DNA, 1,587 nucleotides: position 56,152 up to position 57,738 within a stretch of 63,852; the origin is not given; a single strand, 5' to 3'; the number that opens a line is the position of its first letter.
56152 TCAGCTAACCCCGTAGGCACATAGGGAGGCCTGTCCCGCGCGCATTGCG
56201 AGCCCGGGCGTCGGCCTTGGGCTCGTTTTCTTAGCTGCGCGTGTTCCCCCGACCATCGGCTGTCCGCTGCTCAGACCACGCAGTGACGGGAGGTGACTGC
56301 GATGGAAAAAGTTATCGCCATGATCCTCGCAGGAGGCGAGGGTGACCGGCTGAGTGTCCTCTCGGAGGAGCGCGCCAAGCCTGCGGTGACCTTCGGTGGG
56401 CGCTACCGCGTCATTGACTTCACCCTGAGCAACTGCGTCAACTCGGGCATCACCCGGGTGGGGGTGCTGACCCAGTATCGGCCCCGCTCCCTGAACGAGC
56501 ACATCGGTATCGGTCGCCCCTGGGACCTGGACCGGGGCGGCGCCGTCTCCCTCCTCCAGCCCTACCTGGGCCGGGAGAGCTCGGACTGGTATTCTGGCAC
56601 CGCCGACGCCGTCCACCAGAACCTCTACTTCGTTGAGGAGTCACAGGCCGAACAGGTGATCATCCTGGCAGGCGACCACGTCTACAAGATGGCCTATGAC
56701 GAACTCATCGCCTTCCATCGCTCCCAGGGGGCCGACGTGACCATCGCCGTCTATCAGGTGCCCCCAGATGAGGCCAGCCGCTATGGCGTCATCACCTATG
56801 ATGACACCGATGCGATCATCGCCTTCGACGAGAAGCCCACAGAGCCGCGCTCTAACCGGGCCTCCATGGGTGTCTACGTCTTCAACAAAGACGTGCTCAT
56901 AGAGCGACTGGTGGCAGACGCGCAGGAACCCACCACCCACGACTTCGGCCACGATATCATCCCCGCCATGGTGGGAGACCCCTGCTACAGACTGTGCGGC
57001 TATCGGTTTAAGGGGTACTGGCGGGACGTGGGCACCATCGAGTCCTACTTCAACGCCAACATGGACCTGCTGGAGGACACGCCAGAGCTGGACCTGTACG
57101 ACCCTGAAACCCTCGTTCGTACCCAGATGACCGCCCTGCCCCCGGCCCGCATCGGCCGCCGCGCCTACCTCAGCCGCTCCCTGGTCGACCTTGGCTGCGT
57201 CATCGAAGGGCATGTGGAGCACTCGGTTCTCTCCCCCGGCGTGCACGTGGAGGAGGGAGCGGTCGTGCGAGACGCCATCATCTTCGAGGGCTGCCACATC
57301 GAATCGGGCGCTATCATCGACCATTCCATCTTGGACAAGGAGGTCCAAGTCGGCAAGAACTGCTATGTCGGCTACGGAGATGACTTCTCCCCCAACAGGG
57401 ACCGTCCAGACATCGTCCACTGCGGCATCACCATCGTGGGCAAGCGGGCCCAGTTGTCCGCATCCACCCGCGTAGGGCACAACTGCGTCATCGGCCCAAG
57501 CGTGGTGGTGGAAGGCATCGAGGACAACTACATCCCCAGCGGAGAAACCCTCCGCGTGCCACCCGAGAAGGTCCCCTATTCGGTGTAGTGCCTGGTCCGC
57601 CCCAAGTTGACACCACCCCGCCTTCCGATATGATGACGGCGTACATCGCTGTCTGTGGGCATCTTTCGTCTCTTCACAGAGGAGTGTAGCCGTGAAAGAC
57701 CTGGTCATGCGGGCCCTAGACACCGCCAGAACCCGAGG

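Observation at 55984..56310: Second ydaO-type riboswitch with complete promoter-aptamer-terminator unit in front of glgC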

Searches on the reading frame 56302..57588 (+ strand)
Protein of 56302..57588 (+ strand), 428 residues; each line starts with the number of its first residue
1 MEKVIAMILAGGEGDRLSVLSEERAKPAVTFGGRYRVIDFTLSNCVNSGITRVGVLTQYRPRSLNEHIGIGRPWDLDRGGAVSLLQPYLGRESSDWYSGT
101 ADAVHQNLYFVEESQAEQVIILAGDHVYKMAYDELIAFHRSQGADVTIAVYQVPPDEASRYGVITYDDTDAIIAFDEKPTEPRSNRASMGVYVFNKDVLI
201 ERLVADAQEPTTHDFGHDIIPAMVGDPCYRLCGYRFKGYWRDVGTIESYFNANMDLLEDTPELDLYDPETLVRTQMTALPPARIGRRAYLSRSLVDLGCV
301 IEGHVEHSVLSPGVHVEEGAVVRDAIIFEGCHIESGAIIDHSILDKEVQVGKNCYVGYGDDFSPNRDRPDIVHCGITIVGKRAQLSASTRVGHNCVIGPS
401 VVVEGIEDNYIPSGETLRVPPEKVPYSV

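Call 6: search_protein_families(library=ncbifam, proteins=[window:56302-57588:+])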
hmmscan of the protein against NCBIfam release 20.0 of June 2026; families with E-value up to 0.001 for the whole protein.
window:56302-57588:+ (428 aa): 32 families (the best 25 are shown)
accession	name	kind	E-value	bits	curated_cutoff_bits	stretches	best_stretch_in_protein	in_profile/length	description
NF003670.0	PRK05293.1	equivalog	2.4e-144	481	470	1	2-384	3-374/382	glucose-1-phosphate adenylyltransferase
TIGR02091.1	glgC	equivalog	1.1e-127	426.1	424.9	1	4-356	1-362/364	glucose-1-phosphate adenylyltransferase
NF001947.0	PRK00725.1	subfamily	1.1e-116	390.1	470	1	2-382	15-417/426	glucose-1-phosphate adenylyltransferase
NF002023.0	PRK00844.1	subfamily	3.6e-111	371.9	458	1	2-383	5-406/408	glucose-1-phosphate adenylyltransferase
NF002772.0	PRK02862.1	equivalog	1.7e-95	320.3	537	2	1-181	1-181/429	glucose-1-phosphate adenylyltransferase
TIGR02092.1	glgD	equivalog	4.8e-71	239.7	236.6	1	3-354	2-352/370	glucose-1-phosphate adenylyltransferase subunit GlgD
NF052502.1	man1P_GTase_Rv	exception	2.8e-40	138.3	440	1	6-359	3-333/352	mannose-1-phosphate guanylyltransferase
TIGR03992.1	Arch_glmU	subfamily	9.7e-27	93.8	292.1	1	6-357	3-317/393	bifunctional sugar-1-phosphate nucleotidylyltransferase/acetyltransferase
TIGR01208.1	rmlA_long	equivalog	2.7e-25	89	320.25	1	6-353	2-334/353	glucose-1-phosphate thymidylyltransferase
NF041313.1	UDPGP_AglF_Halo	equivalog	1.3e-20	73.8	400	1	6-198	3-178/234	UTP--glucose-1-phosphate uridylyltransferase AglF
NF041173.1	Sug_nt_acttase_Thmprot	equivalog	1.9e-12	46.9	600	1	6-260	3-231/405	bifunctional sugar-1-phosphate nucleotidylyltransferase/acetyltransferase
TIGR01207.1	rmlA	equivalog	8.9e-12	44.7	360.65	1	7-199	3-180/286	glucose-1-phosphate thymidylyltransferase RfbA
TIGR02623.1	G1P_cyt_trans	equivalog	3.3e-11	43.1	300.25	1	116-246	119-235/255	glucose-1-phosphate cytidylyltransferase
TIGR01173.1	glmU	equivalog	3.4e-11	42.7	366.85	1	98-204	75-182/452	bifunctional UDP-N-acetylglucosamine diphosphorylase/glucosamine-1-phosphate N-acetyltransferase GlmU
NF010934.1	PRK14354.1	equivalog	1.9e-10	39.9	450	1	99-203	74-181/447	bifunctional UDP-N-acetylglucosamine diphosphorylase/glucosamine-1-phosphate N-acetyltransferase GlmU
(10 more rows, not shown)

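Call 7: search_protein_families(library=pfam, proteins=[window:56302-57588:+])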
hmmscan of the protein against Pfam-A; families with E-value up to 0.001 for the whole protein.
window:56302-57588:+ (428 aa): 8 families
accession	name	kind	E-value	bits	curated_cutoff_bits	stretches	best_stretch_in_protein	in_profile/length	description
PF00483.29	NTP_transferase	-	9.7e-63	212.4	21.2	1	6-258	2-244/245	Nucleotidyl transferase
PF24894.1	Hexapep_GlmU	-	1e-16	61.3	23.3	1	285-379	11-104/104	GlmU-like, C-terminal hexapeptide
PF25084.1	LbH_EIF2B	-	1.1e-10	41.9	54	1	303-357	34-88/105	EIF2B subunit epsilon LbH domain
PF25247.1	LbH_GLGC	-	2.6e-09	37.6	27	0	333-387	76-132/135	GLGC left-handed parallel beta-helix domain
PF00132.30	Hexapep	-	2.1e-07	30.8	27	0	377-405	8-36/36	Bacterial transferase hexapeptide (six repeats)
PF12804.13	NTP_transf_3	-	3.6e-06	27.7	27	1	6-153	1-125/160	MobA-like NTP transferase domain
PF25087.1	GMPPB_C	-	0.00011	22.3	39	0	309-352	24-67/110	GMPPB C-terminal domain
PF07959.18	Fucose_pyrophosphorylase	-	0.0003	20.3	34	1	314-356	279-321/418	Fucose pyrophosphorylase domain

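Call 12: find_homologous_proteins(query=window:56302-57588:+, max_evalue=1e-60)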
Query window:56302-57588:+ (428 aa): 7951 proteins with E <= 1e-60 among 8000 candidates; the best 120 are listed.
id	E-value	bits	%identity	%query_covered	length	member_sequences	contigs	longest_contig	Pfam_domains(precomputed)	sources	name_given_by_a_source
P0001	6.2e-286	966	98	100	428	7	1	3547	PF00483.30,PF00132.31,PF25087.2,PF25247.2,PF25084.2,PF24894.2,PF12804.14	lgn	-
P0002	1.2e-263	893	88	100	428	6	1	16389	PF00483.30,PF00132.31,PF07959.19,PF25087.2,PF25247.2,PF25084.2,PF24894.2,PF12804.14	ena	-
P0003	2.3e-229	780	78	100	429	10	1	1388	PF00483.30,PF00132.31,PF25087.2,PF25247.2,PF25084.2,PF24894.2,PF12804.14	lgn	-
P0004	7.2e-219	745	75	98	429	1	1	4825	PF00483.30,PF00132.31,PF25087.2,PF25247.2,PF25084.2,PF24894.2,PF12804.14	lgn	-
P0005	2.2e-215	734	72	100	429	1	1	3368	PF00483.30,PF00132.31,PF25087.2,PF25247.2,PF25084.2,PF24894.2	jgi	jgi:glucose-1-phosphate adenylyltransferase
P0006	1.8e-213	727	72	100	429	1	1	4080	PF00483.30,PF00132.31,PF25087.2,PF25247.2,PF25084.2,PF24894.2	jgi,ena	-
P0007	3.3e-213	727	72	98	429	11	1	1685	PF00483.30,PF00132.31,PF25087.2,PF25247.2,PF25084.2,PF24894.2,PF12804.14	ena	-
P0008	1.2e-212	725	72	100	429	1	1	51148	PF00483.30,PF00132.31,PF25087.2,PF25247.2,PF25084.2,PF24894.2,PF12804.14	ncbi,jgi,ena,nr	ncbi:MAG TPA: glucose-1-phosphate adenylyltransferase [Dehalococcoidia bacterium]|nr:glucose-1-phosp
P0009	1.8e-211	721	73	100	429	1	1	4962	PF00483.30,PF00132.31,PF25087.2,PF25247.2,PF25084.2,PF24894.2,PF12804.14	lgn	-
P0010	2.8e-211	720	73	100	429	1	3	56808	PF00483.30,PF00132.31,PF25087.2,PF25247.2,PF25084.2,PF24894.2,PF12804.14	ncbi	ncbi:MAG: glucose-1-phosphate adenylyltransferase [Dehalococcoidia bacterium]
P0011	4.2e-211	720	72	100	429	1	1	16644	PF00483.30,PF00132.31,PF25087.2,PF25247.2,PF25084.2,PF24894.2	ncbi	-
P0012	5.5e-211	719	70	100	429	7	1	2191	PF00483.30,PF00132.31,PF25087.2,PF25247.2,PF25084.2,PF24894.2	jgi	jgi:glucose-1-phosphate adenylyltransferase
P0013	1.0e-210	718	72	100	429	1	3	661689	PF00483.30,PF00132.31,PF25087.2,PF25247.2,PF25084.2,PF24894.2,PF12804.14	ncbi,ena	-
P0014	1.2e-210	718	72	100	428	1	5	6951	PF00483.30,PF00132.31,PF25087.2,PF25247.2,PF25084.2,PF24894.2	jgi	jgi:glucose-1-phosphate adenylyltransferase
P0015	2.5e-210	717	72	100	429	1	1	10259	PF00483.30,PF00132.31,PF25087.2,PF25247.2,PF25084.2,PF24894.2,PF12804.14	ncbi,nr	ncbi:MAG: glucose-1-phosphate adenylyltransferase [Chloroflexota bacterium]|nr:glucose-1-phosphate a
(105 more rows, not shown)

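Call 14: find_related_loci(query=A1, collection=genome_contigs, flank=4000)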
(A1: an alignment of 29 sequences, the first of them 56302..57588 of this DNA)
Query A1 (428 aa) in genome_contigs; peptide patterns used: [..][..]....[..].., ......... (x = any residue, [..] = any of these).
599 stretches matched a pattern (row limit reached: there are more); 163 encode a relative of the query (tblastn E <= 1e-3); the best 80 are kept; 80 distinct loci.
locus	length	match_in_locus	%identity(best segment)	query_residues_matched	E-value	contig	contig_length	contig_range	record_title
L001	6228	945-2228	87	1-428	0e+0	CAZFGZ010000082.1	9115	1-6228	MAG TPA_asm: uncultured Dehalococcoidia bacterium isolate binchicken_co89_502 genome assembly, contig: NODE_15639_length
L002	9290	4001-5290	72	1-428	0e+0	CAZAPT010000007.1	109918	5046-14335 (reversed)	MAG TPA_asm: uncultured Dehalococcoidia bacterium isolate binchicken_co185_280 genome assembly, contig: NODE_233_length_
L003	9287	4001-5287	72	1-428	0e+0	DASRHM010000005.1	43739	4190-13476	MAG TPA_asm: Dehalococcoidia bacterium isolate SMAG_U10084 k141_3971, whole genome shotgun sequence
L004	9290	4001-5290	70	1-428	0e+0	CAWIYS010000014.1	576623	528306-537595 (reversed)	MAG: uncultured Chloroflexia bacterium isolate MFD05942.bin.2.242 genome assembly, contig: contig_577, whole genome shot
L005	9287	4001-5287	69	1-428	0e+0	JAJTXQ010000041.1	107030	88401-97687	MAG: Dehalococcoidia bacterium isolate DTUCFX13 41-Genome44, whole genome shotgun sequence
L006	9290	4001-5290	69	1-428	0e+0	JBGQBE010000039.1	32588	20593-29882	MAG: Dehalococcoidia bacterium isolate OBJ2_061818_130_14 k141_1030883_length_32588_cov_15.3892, whole genome shotgun se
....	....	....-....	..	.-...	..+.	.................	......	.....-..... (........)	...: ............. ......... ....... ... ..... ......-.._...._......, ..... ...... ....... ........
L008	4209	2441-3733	68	1-428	0e+0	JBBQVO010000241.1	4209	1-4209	MAG: Dehalococcoidia bacterium isolate Co_metawrap_2001 Cmw_2001_k141_13672436_length_4209_cov_5.0000, whole genome shot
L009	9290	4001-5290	68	1-428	0e+0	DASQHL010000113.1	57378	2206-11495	MAG TPA_asm: Dehalococcoidia bacterium isolate SMAG_U11832 k141_559440, whole genome shotgun sequence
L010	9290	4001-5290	67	1-428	0e+0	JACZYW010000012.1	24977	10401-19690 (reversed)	MAG: Chloroflexota bacterium isolate B27T3L8 B27T3L8_NODE448, whole genome shotgun sequence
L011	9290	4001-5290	69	1-428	0e+0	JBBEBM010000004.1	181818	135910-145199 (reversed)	MAG: Dehalococcoidia bacterium isolate LejiaF_67_20 Lejia_F_112_length_181818_cov_12, whole genome shotgun sequence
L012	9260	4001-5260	70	1-418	0e+0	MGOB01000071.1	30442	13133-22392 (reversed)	MAG: Chloroflexi bacterium RBG_16_68_14 RBG_16_scaffold_5247, whole genome shotgun sequence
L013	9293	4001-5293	67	1-428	0e+0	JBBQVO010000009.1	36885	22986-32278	MAG: Dehalococcoidia bacterium isolate Co_metawrap_2001 Cmw_2001_k141_13431002_length_36885_cov_9.0000, whole genome sho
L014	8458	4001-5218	69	1-404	0e+0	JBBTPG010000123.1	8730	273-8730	MAG: Chloroflexota bacterium isolate H52-bin102_1 H52_bin102_1_000000000123, whole genome shotgun sequence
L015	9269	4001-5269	69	1-424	0e+0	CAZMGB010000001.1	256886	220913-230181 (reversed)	MAG TPA_asm: uncultured Dehalococcoidia bacterium isolate SRP323688_co1_256 genome assembly, contig: NODE_69_length_2568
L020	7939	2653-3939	66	1-428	0e+0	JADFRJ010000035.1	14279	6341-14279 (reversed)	MAG: Chloroflexota bacterium isolate B85T3L11 B85T3L11_NODE4223, whole genome shotgun sequence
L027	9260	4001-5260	67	1-418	0e+0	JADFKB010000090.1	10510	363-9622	MAG: Chloroflexota bacterium isolate B45T1L10 B45T1L10_NODE10519, whole genome shotgun sequence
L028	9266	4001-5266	64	1-418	7e-180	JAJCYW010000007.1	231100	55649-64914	MAG: Chloroflexota bacterium isolate OFTM331 OFTM331_6, whole genome shotgun sequence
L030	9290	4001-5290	63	1-428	2e-170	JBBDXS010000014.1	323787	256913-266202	MAG: Dehalococcoidia bacterium isolate LejiaD_66_34 Lejia_D_37_length_323787_cov_20, whole genome shotgun sequence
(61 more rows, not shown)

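Call 18: search_protein_families(library=pfam, proteins=[L005:1377-2693:+, L005:2694-3986:+, L005:5226-6356:+, L005:7078-8439:+, L005:521-961:+, L005:26-490:+])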
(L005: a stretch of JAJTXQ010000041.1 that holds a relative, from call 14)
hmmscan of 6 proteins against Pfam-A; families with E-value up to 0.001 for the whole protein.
L005:1377-2693:+ (438 aa): 4 families
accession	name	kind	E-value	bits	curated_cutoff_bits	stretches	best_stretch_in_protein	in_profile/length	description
PF21269.3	TreT_GT1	-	1.8e-31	109.2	27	1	67-208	2-143/144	Trehalose synthase, N-terminal domain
PF13692.12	Glyco_trans_1_4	-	8.4e-10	39.5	27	1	325-399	65-142/142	Glycosyl transferases group 1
PF00534.26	Glycos_transf_1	-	1.9e-09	37.7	26.4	1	325-413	82-172/172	Glycosyl transferases group 1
PF13524.12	Glyco_trans_1_2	-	6.9e-05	23.3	25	1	345-426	60-141/144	Glycosyl transferase-like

L005:2694-3986:+ (430 aa): 4 families
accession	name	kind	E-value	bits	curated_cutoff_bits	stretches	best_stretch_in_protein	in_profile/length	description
PF21269.3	TreT_GT1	-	1.7e-52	177.4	27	1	41-187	1-144/144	Trehalose synthase, N-terminal domain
PF00534.26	Glycos_transf_1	-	1.6e-20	73.8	26.4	1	221-387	6-167/172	Glycosyl transferases group 1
PF13692.12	Glyco_trans_1_4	-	3.4e-14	53.7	27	1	231-377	2-141/142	Glycosyl transferases group 1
PF20706.3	GT4-conflict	-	3.5e-05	23.4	26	1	311-349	278-316/385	Family 4 Glycosyltransferase in conflict systems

L005:5226-6356:+ (376 aa): 0 families

L005:7078-8439:+ (453 aa): 1 family
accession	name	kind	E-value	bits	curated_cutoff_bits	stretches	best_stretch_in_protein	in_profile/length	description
PF03065.20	Glyco_hydro_57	-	1.8e-33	116.5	21.2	1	31-261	30-266/291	Glycosyl hydrolase family 57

L005:521-961:+ (146 aa): 0 families

L005:26-490:+ (154 aa): 0 families

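Call 19: search_protein_families(library=ncbifam, proteins=[L005:1377-2693:+, L005:2694-3986:+, L005:5226-6356:+, L005:7078-8439:+, L005:521-961:+, L005:26-490:+])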
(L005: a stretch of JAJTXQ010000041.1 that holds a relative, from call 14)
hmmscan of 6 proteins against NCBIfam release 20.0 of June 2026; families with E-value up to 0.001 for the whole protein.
L005:1377-2693:+ (438 aa): 11 families
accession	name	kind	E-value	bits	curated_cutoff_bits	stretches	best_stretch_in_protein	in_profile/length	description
NF041139.1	TreT_Thcocales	equivalog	1e-83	281.4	775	1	33-433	10-411/412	trehalose synthase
TIGR02149.1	glgA_Coryne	subfamily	3.5e-13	49.5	302.4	1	236-419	189-375/391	glycogen synthase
NF041876.1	EPS_EpsE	equivalog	1.4e-10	41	400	1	334-421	294-383/389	exopolysaccharide biosynthesis GT4 family glycosyltransferase EpsE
TIGR03088.1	stp2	hypoth_equivalog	3.4e-10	39.5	409.05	1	330-431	267-370/374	TIGR03088 family PEP-CTERM/XrtA system glycosyltransferase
TIGR03999.1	thiol_BshA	equivalog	2.7e-08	33.2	273.7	1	328-432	265-371/375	N-acetyl-alpha-D-glucosaminyl L-malate synthase BshA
NF038229.1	Glyco4_Geo_Pelo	equivalog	2.3e-07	30.2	400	1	323-433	225-335/338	GPMC system family 4 glycosyltransferase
TIGR03449.1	mycothiol_MshA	equivalog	2.7e-07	29.9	462.5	1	324-413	292-383/406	D-inositol-3-phosphate glycosyltransferase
TIGR03087.1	stp1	hypoth_equivalog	1.8e-06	27.4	316.65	1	332-431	295-394/397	TIGR03087 family PEP-CTERM/XrtA system glycosyltransferase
NF038295.1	EPS_HpsP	equivalog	3.3e-06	26.3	550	1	239-419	195-372/388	hormogonium polysaccharide biosynthesis glycosyltransferase HpsP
NF053787.1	GlcN_PG_synth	equivalog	2.6e-05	23.2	480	1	329-426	255-351/361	N-acetylglucosaminyl phosphatidylglycerol synthase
TIGR04047.1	MSMEG_0565_glyc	hypoth_equivalog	0.00032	19.9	259.85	0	303-413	246-354/373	MSMEG_0565 family glycosyltransferase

L005:2694-3986:+ (430 aa): 19 families
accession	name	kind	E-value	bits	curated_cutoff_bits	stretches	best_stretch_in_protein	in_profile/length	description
NF041139.1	TreT_Thcocales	equivalog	3.1e-148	494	775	1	9-412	11-411/412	trehalose synthase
TIGR03999.1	thiol_BshA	equivalog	1.3e-20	73.7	273.7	1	218-413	187-373/375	N-acetyl-alpha-D-glucosaminyl L-malate synthase BshA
TIGR02149.1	glgA_Coryne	subfamily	1.8e-19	70.2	302.4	1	217-411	191-388/391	glycogen synthase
TIGR03449.1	mycothiol_MshA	equivalog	2.1e-15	56.5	462.5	1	220-394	210-385/406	D-inositol-3-phosphate glycosyltransferase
NF038229.1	Glyco4_Geo_Pelo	equivalog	1.1e-12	47.6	400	1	239-413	170-336/338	GPMC system family 4 glycosyltransferase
NF038295.1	EPS_HpsP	equivalog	9.9e-12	44.5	550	1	208-413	183-387/388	hormogonium polysaccharide biosynthesis glycosyltransferase HpsP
TIGR04047.1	MSMEG_0565_glyc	hypoth_equivalog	1.3e-11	44.2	259.85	1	231-348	194-310/373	MSMEG_0565 family glycosyltransferase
TIGR03088.1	stp2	hypoth_equivalog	1.7e-11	43.8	409.05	1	219-413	183-373/374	TIGR03088 family PEP-CTERM/XrtA system glycosyltransferase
NF012028.0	PRK15484.1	subfamily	5.9e-09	35.5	618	1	220-364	183-327/380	lipopolysaccharide N-acetylglucosaminyltransferase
NF041876.1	EPS_EpsE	equivalog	3.1e-08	33.3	400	1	269-400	249-383/389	exopolysaccharide biosynthesis GT4 family glycosyltransferase EpsE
TIGR02472.1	sucr_P_syn_N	equivalog_domain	1e-07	31.1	576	0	317-409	343-437/439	sucrose-phosphate synthase, putative, glycosyltransferase domain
NF047880.1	glyco_SdgA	exception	1.5e-06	27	800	1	307-390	382-468/488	serine-aspartate repeat adhesin O-glycosyltransferase SdgA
NF053787.1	GlcN_PG_synth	equivalog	4.6e-06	25.7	480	1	307-413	254-359/361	N-acetylglucosaminyl phosphatidylglycerol synthase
TIGR04063.1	stp3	hypoth_equivalog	0.0001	21.3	442.05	1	333-413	313-395/397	TIGR04063 family PEP-CTERM/XrtA system glycosyltransferase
TIGR02470.1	sucr_synth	equivalog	0.00012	20.3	810.4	1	226-373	546-704/784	sucrose synthase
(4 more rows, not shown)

L005:5226-6356:+ (376 aa): 0 families

L005:7078-8439:+ (453 aa): 2 families
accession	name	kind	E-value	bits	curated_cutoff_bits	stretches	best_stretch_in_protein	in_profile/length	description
NF041566.1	branchenz_Thermus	equivalog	3.8e-08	32.5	920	1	78-155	117-194/527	1,4-alpha-glucan branching protein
NF041133.1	branch_enz_Thcocales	equivalog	8.5e-05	21.2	1000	1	82-149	121-187/553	1,4-alpha-glucan branching protein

L005:521-961:+ (146 aa): 0 families

L005:26-490:+ (154 aa): 0 families

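Call 36: find_encoding_contigs(protein=P0002, flank=8000, max_places=3)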
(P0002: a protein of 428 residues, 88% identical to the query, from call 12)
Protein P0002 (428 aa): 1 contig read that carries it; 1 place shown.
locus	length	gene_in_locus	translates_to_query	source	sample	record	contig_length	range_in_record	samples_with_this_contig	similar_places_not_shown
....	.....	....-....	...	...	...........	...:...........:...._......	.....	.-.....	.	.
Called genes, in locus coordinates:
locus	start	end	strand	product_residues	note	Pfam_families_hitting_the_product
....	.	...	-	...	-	?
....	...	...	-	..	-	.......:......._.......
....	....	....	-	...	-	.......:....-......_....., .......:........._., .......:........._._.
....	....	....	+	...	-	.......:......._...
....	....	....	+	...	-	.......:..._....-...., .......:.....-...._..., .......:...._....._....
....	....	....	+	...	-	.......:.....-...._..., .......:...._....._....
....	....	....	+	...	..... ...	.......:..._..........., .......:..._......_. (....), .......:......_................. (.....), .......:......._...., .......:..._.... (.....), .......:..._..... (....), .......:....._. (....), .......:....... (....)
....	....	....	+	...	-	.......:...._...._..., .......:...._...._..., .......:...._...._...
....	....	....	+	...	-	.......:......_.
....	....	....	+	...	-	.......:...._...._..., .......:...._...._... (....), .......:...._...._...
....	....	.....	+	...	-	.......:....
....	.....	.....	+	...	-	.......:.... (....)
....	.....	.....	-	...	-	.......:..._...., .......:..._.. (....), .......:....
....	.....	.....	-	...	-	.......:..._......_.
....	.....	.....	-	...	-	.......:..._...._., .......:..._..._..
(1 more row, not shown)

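Call 37: find_encoding_contigs(protein=P0004, flank=5000, max_places=3)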
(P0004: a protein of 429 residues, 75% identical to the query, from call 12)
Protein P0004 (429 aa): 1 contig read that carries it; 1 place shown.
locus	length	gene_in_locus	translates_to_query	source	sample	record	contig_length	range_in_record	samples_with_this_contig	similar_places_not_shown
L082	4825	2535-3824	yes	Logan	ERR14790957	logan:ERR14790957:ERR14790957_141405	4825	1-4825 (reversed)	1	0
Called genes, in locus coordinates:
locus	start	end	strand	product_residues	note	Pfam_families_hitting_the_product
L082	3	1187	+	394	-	?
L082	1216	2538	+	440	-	PF21269:TreT_GT1, PF00534:Glycos_transf_1, PF13692:Glyco_trans_1_4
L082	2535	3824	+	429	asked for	PF00483:NTP_transferase, PF12804:NTP_transf_3 (weak), PF00132:Hexapep (faint), PF24894:Hexapep_GlmU, PF25084:LbH_EIF2B, PF25087:GMPPB_C (weak), PF25247:LbH_GLGC (faint)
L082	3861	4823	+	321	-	?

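Call 38: find_encoding_contigs(protein=P0001, flank=5000, max_places=3)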
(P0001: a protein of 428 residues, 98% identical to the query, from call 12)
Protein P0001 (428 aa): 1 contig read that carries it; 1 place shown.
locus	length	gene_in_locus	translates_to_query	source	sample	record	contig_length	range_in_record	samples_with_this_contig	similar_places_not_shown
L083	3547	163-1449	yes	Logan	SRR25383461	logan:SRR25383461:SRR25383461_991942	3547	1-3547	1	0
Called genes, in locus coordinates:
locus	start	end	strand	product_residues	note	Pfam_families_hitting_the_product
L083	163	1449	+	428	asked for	PF00483:NTP_transferase, PF12804:NTP_transf_3 (weak), PF00132:Hexapep (faint), PF24894:Hexapep_GlmU, PF25247:LbH_GLGC (faint), PF25084:LbH_EIF2B, PF25087:GMPPB_C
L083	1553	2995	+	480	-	PF01523:PmbA_TldD_1st, PF19290:PmbA_TldD_2nd, PF19289:PmbA_TldD_3rd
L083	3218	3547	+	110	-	?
